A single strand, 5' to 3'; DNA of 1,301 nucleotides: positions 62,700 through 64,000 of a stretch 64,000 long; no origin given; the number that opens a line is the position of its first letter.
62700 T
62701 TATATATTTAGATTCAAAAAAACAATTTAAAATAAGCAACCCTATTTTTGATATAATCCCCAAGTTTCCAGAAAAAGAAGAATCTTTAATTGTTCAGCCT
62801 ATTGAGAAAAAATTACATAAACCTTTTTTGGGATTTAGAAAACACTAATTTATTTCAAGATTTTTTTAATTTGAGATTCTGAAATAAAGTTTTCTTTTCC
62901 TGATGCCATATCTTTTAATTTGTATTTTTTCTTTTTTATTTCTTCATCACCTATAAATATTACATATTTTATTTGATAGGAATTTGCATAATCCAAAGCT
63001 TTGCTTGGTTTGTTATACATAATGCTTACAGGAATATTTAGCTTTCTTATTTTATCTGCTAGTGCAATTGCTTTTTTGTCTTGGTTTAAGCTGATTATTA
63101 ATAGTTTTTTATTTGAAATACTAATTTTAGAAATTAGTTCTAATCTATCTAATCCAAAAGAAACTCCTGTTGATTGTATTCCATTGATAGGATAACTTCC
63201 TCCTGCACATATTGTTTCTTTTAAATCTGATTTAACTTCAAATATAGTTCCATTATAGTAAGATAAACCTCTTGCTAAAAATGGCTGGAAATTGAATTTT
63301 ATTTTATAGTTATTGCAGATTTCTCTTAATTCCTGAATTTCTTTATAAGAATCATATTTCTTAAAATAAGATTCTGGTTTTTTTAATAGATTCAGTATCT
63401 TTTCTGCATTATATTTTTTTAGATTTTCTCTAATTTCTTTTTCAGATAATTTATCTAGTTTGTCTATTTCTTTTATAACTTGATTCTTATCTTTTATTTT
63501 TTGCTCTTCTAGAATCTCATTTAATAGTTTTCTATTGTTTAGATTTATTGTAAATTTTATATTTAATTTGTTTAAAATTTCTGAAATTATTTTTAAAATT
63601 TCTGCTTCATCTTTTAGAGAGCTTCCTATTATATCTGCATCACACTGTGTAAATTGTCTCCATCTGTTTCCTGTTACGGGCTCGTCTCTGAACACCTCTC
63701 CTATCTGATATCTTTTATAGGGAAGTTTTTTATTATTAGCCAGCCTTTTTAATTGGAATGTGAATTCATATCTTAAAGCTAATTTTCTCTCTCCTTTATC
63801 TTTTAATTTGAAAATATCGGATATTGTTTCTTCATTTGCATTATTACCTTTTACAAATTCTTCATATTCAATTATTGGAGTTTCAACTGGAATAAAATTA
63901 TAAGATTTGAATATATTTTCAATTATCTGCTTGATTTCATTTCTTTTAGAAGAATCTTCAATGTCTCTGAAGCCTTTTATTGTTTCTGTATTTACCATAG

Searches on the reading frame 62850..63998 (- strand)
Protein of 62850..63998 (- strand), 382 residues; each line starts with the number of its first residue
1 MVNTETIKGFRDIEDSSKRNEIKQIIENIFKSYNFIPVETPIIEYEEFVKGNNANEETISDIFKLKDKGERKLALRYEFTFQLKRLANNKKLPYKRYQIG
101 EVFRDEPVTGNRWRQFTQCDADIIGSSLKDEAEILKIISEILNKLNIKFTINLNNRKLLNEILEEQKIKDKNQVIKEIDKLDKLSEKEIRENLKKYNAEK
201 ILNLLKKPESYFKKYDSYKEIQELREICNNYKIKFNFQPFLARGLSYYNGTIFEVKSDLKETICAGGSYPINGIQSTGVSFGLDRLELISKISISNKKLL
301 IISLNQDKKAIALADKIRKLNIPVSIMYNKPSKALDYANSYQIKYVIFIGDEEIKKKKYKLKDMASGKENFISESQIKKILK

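Call 35: search_protein_families(library=pfam, proteins=[window:62850-63998:-], max_evalue=0.00001)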
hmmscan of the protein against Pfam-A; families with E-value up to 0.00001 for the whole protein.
window:62850-63998:- (382 aa): 5 families
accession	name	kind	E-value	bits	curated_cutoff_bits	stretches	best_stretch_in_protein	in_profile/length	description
PF13393.11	tRNA-synt_His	-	8.2e-30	104.5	25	1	14-285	8-307/308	Histidyl-tRNA synthetase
PF00152.25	tRNA-synt_2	-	1.7e-09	37.7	25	1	18-192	24-180/308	tRNA synthetases class II (D, K and N)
PF01409.25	tRNA-synt_2d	-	1.1e-07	32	19.8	1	20-151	20-160/246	tRNA synthetases class II core domain (F)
PF03129.25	HGTP_anticodon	-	1.3e-07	32.1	21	1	300-381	3-91/94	Anticodon binding domain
PF00587.30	tRNA-synt_2b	-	2.4e-07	31.5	29.3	1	63-209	1-110/179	tRNA synthetase class II core domain (G, H, P, S and T)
